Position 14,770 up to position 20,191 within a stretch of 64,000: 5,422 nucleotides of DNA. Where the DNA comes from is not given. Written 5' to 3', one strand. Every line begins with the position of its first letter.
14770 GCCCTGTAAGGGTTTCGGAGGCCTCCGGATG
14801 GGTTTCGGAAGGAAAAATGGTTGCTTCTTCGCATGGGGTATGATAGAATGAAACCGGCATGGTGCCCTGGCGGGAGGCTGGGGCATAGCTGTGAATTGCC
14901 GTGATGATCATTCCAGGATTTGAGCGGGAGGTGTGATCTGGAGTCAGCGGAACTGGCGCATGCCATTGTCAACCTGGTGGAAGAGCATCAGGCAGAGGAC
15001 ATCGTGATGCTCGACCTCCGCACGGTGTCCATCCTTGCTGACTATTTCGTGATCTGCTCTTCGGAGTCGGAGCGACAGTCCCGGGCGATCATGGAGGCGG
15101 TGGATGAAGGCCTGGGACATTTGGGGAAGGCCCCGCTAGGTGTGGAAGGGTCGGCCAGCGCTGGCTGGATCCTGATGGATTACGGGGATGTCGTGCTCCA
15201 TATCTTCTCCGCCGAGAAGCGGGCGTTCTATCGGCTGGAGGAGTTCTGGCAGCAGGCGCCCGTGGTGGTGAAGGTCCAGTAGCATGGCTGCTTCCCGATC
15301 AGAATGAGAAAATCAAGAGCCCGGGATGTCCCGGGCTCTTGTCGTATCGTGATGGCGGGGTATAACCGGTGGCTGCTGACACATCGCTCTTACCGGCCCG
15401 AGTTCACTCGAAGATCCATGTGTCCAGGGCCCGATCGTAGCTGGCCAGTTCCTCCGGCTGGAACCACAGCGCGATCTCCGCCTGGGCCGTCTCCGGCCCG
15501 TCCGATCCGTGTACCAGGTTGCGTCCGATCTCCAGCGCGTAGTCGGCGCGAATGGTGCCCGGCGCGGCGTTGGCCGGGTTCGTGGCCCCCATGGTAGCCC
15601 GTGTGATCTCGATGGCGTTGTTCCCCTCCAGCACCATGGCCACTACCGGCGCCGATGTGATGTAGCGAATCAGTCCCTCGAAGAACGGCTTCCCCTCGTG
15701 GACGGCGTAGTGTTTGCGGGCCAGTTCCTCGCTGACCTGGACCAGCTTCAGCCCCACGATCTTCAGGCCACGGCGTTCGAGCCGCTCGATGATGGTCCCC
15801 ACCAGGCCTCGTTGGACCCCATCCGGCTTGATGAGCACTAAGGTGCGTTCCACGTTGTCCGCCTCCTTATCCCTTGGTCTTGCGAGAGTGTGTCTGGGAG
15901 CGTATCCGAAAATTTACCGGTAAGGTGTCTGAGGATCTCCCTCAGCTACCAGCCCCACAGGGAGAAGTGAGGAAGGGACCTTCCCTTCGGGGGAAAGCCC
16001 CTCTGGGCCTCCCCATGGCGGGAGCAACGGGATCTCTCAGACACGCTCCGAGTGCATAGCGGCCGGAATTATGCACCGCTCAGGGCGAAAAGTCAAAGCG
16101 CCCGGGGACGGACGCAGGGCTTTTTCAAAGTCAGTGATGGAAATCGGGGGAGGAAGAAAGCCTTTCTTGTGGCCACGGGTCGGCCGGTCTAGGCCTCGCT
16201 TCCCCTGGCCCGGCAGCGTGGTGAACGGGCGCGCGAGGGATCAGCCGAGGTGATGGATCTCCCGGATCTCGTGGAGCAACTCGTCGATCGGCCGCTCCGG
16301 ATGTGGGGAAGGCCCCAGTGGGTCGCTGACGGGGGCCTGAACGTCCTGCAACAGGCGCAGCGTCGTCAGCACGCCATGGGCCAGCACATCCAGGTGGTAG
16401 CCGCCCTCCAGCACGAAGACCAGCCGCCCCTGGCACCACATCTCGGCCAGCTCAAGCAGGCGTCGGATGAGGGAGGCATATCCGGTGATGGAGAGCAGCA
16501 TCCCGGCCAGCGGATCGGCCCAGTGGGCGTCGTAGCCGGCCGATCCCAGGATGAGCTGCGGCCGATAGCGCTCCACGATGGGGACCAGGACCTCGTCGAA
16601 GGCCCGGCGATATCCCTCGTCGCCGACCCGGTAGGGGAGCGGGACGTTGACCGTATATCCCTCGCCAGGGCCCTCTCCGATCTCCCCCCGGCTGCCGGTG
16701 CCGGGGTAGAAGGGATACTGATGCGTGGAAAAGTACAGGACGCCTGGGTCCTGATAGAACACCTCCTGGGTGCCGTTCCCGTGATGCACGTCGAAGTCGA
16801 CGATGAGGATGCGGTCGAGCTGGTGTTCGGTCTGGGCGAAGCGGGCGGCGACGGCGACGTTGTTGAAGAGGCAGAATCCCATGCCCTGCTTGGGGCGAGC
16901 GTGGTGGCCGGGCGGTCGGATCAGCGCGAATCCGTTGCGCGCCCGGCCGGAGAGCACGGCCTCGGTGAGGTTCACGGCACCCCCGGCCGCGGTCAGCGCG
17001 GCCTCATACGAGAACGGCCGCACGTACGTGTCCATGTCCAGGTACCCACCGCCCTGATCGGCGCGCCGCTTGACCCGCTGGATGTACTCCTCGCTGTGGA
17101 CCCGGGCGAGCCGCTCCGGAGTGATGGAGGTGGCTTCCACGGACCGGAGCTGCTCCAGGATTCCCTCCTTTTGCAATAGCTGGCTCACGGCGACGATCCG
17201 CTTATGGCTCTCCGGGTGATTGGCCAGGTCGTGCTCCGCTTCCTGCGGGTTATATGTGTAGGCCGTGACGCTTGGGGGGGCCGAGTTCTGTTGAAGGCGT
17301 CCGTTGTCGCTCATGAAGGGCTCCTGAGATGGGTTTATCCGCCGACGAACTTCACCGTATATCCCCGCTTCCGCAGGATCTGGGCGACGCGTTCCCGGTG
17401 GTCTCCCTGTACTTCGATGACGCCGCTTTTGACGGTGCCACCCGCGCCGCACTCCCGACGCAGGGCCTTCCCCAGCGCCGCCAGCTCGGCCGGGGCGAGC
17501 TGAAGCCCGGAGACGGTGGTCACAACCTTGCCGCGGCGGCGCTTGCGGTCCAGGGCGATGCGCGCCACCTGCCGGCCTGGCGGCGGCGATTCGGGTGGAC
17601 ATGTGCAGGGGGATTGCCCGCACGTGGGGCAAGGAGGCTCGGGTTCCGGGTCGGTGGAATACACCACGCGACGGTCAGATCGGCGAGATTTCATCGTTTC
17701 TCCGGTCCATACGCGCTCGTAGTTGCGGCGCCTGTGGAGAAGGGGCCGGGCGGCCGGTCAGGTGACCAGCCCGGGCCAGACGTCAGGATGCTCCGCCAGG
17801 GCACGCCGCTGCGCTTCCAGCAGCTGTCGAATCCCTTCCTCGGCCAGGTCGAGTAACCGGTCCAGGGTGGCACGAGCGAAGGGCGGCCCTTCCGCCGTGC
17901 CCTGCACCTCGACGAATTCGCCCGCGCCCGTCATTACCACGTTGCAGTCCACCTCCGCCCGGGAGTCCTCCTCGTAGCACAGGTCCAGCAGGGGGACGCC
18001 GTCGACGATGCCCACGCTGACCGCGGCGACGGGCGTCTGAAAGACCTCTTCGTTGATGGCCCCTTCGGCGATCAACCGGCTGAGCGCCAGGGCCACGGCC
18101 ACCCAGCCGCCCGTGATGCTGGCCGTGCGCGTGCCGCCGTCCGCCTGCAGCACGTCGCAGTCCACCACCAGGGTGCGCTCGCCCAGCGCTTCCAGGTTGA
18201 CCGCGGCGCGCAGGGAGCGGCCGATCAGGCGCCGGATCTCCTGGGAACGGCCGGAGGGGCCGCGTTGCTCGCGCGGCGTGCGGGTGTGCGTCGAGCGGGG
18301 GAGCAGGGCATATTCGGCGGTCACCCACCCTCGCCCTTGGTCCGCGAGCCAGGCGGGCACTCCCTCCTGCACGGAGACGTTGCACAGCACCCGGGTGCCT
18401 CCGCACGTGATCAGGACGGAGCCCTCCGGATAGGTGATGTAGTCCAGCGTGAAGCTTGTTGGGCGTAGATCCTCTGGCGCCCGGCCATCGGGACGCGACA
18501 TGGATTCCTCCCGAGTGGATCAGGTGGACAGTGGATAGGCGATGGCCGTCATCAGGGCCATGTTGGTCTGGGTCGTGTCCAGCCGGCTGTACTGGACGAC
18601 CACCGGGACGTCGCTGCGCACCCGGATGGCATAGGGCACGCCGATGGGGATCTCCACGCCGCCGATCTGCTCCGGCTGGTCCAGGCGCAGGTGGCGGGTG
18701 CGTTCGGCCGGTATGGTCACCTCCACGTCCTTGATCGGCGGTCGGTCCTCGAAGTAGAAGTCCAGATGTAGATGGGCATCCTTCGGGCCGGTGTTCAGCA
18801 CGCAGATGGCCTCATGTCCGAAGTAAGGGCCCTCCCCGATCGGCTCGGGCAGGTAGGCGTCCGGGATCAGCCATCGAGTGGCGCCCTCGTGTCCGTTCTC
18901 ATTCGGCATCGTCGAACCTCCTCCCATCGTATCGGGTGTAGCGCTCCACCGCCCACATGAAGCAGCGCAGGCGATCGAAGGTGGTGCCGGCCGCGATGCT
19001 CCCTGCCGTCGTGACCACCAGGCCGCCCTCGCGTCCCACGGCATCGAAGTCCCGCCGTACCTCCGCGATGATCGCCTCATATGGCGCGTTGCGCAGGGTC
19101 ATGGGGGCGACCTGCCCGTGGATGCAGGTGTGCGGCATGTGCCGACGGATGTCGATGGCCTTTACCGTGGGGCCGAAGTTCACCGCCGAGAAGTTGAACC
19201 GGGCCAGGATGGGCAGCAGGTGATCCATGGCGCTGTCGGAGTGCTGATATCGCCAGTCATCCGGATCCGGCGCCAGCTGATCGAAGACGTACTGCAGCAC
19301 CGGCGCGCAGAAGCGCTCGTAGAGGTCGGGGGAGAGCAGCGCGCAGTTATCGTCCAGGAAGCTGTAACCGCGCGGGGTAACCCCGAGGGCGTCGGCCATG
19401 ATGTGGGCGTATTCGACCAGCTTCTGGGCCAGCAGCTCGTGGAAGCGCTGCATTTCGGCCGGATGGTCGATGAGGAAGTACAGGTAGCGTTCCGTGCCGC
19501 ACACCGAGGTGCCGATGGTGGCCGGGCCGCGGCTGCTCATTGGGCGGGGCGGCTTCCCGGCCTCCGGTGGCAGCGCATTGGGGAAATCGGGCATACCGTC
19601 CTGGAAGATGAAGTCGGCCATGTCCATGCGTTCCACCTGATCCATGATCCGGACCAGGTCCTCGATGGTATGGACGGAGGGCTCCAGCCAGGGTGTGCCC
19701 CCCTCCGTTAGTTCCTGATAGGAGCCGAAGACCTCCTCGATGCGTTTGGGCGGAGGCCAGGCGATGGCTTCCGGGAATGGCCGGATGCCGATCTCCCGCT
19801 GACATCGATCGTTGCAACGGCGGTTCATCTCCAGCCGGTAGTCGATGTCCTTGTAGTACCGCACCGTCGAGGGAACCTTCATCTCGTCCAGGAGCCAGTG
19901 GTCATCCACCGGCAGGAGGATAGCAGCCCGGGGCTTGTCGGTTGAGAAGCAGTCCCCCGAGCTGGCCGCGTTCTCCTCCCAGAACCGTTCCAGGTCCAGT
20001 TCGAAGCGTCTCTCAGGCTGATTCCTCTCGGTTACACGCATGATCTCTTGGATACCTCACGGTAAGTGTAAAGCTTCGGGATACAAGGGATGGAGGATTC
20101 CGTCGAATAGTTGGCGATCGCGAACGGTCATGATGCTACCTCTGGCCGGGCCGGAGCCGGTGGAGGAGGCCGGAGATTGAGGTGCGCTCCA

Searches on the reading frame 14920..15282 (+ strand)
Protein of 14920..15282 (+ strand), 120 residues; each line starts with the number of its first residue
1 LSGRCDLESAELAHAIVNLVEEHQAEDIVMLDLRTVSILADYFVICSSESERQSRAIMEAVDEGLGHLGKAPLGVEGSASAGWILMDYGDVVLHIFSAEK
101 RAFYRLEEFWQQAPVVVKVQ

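Call 17: search_protein_families(library=pfam, proteins=[window:14920-15282:+])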
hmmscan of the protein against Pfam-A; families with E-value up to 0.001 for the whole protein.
window:14920-15282:+ (120 aa): 1 family
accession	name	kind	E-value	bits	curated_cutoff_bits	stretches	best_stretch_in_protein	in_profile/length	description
PF02410.21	RsfS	-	3.6e-32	110.9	21.6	1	15-110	2-98/98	Ribosomal silencing factor during starvation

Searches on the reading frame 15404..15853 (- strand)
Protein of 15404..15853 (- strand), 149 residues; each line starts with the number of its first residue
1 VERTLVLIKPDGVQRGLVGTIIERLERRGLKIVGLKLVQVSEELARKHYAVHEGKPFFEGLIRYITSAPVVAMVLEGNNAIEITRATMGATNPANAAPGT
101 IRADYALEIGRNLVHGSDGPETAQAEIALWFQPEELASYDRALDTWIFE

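Call 17: search_protein_families(library=pfam, proteins=[window:15404-15853:-])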
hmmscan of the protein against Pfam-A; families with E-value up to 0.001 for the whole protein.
window:15404-15853:- (149 aa): 1 family
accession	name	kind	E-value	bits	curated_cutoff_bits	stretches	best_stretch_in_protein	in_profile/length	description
PF00334.24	NDK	-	6.4e-59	198.1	27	1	2-135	1-134/135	Nucleoside diphosphate kinase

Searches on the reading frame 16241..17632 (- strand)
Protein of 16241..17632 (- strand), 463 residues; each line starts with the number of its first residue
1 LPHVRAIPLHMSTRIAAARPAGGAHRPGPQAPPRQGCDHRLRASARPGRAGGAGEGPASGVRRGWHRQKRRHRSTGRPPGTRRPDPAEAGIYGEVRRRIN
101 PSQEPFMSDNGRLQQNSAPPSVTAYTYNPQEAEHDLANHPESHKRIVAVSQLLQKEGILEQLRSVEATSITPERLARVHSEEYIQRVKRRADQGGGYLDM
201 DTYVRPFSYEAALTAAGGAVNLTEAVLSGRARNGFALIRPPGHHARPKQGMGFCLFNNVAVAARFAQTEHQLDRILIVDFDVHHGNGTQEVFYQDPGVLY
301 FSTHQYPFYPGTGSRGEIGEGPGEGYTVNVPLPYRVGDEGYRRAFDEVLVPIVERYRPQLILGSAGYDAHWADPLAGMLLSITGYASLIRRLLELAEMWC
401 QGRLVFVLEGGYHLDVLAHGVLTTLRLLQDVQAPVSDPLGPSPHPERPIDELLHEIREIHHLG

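Call 17: search_protein_families(library=pfam, proteins=[window:16241-17632:-])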
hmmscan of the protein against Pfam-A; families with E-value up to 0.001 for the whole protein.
window:16241-17632:- (463 aa): 1 family
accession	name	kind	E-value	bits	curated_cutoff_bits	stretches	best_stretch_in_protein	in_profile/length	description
PF00850.24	Hist_deacetyl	-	1.2e-98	330.6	27.9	1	139-426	1-296/298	Histone deacetylase domain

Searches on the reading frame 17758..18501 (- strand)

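Call 21: search_protein_families(library=pfam, proteins=[window:17758-18501:-])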
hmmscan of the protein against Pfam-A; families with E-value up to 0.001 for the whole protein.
window:17758-18501:- (247 aa): 2 families
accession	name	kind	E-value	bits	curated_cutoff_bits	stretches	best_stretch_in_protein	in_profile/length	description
PF01138.27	RNase_PH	-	1.6e-25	90.4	25.5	1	12-139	2-127/130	3' exoribonuclease family, domain 1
PF03725.20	RNase_PH_C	-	7.4e-14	51.9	20.8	1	156-223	1-67/67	3' exoribonuclease family, domain 2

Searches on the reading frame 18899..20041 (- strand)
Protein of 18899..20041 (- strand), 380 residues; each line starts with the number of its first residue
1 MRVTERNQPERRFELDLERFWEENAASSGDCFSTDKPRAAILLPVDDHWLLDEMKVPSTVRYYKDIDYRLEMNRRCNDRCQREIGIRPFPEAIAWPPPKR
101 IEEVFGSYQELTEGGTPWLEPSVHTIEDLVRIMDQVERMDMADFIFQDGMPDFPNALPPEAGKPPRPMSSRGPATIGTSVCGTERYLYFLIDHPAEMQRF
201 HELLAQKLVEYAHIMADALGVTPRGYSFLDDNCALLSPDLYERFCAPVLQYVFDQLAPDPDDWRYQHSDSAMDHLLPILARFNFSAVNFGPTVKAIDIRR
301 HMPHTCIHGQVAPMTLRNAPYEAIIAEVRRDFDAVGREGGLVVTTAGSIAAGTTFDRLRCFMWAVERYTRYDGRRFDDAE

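Call 21: search_protein_families(library=pfam, proteins=[window:18899-20041:-])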
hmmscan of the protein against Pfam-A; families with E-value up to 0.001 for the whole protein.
window:18899-20041:- (380 aa): 1 family
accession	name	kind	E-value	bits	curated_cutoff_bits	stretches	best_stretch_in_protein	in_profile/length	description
PF01208.23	URO-D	-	1.1e-18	67.8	23.9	1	168-368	141-346/346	Uroporphyrinogen decarboxylase (URO-D)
